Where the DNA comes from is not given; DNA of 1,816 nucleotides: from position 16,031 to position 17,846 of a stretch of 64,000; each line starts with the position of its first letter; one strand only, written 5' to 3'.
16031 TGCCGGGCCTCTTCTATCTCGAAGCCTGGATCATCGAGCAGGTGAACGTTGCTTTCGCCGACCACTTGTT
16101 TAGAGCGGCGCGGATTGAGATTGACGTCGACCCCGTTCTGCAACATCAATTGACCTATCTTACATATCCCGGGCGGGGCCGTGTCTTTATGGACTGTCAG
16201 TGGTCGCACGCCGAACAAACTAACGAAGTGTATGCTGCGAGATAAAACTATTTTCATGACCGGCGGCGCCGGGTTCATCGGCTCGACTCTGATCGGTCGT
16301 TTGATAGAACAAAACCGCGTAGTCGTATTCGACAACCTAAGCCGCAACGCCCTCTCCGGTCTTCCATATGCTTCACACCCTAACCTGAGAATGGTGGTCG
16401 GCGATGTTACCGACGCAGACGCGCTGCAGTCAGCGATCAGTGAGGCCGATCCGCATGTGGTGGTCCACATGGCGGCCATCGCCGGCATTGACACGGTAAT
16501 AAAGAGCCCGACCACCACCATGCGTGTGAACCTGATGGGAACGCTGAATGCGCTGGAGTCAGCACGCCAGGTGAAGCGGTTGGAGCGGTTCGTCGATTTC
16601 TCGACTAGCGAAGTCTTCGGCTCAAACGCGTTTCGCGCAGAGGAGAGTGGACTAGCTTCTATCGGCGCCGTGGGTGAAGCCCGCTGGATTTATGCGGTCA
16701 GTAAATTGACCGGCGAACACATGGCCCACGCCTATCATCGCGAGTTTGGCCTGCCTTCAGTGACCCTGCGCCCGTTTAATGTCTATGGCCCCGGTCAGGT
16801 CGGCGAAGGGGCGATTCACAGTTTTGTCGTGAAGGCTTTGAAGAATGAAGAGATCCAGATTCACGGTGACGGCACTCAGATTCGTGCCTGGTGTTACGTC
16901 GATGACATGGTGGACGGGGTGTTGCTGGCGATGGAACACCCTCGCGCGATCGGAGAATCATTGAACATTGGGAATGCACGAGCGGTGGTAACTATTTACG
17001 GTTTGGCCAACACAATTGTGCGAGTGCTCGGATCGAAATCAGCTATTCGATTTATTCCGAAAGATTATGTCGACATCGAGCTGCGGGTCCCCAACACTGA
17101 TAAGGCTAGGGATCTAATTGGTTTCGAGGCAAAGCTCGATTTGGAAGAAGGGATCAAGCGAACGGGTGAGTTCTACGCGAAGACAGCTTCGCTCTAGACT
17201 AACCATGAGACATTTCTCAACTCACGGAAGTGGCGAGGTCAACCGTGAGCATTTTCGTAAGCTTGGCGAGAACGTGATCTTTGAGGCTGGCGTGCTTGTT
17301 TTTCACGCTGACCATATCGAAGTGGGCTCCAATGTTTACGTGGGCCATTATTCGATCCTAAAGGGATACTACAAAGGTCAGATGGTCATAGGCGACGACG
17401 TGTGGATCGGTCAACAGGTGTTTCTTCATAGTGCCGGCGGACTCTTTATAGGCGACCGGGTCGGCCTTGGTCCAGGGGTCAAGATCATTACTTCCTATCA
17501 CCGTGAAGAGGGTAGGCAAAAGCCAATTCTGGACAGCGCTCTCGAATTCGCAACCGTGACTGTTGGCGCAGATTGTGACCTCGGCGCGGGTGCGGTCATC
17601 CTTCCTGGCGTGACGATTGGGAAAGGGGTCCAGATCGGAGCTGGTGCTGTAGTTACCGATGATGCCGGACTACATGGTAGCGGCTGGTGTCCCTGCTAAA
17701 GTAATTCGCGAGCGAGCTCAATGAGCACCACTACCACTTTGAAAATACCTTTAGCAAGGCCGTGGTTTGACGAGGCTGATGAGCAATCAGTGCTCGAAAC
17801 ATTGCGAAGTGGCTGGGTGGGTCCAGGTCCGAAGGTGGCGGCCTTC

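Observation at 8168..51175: Family of hairpin elements whose arms are tandem heptanucleotide repeats, filling the intergenic gaps of the locus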

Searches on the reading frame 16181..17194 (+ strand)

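Call 17: search_protein_families(library=pfam, proteins=[window:16181-17194:+], max_evalue=0.01)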
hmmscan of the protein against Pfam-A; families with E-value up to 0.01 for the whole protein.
window:16181-17194:+ (338 aa): 10 families
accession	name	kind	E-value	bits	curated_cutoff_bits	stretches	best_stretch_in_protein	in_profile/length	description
PF01370.27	Epimerase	-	1.1e-58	198.9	20.9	1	24-264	1-240/240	NAD dependent epimerase/dehydratase family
PF16363.11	GDP_Man_Dehyd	-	2.7e-51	175.5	27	1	26-328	2-332/332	GDP-mannose 4,6 dehydratase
PF01073.25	3Beta_HSD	-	7.7e-23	81.3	22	1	26-252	2-230/280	3-beta hydroxysteroid dehydrogenase/isomerase family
PF04321.23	RmlD_sub_bind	-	8.5e-16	58.3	27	1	23-290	2-239/287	RmlD substrate binding domain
PF02719.21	Polysacc_synt_2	-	8.2e-14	51.9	20.2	1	24-142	1-128/293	Polysaccharide biosynthesis protein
PF07993.18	NAD_binding_4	-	9.9e-14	51.5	20.1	1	27-217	2-223/258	Male sterility protein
PF13460.12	NAD_binding_10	-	2.8e-08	34.3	27.2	1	28-147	1-103/184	NAD(P)H-binding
PF02254.24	TrkA_N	-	0.00087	20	23.8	1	29-90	5-64/116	TrkA-N domain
PF05368.20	NmrA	-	0.0013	18.9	27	0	21-91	2-72/298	NmrA-like family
PF00924.24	MS_channel_2nd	-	0.007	16.9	20.2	0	239-282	2-45/68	Mechanosensitive ion channel, beta-domain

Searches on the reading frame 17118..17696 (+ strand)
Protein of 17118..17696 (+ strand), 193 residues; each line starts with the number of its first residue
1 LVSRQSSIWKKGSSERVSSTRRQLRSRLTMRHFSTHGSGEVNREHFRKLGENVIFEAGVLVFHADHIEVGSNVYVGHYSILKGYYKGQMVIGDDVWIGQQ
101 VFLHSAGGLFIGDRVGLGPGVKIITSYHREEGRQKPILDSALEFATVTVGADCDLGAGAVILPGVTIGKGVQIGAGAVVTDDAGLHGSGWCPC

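Call 97: search_protein_families(library=pfam, proteins=[window:17118-17696:+], max_evalue=0.0001)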
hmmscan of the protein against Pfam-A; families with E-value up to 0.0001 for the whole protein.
window:17118-17696:+ (193 aa): 3 families
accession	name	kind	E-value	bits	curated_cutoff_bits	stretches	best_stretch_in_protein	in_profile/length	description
PF00132.30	Hexapep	-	4.9e-16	58.1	27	1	147-180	2-35/36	Bacterial transferase hexapeptide (six repeats)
PF14602.12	Hexapep_2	-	2.7e-08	33.8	27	1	147-180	2-33/34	Hexapeptide repeat of succinyl-transferase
PF25084.1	LbH_EIF2B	-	4.5e-06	27.1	54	0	88-173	21-105/105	EIF2B subunit epsilon LbH domain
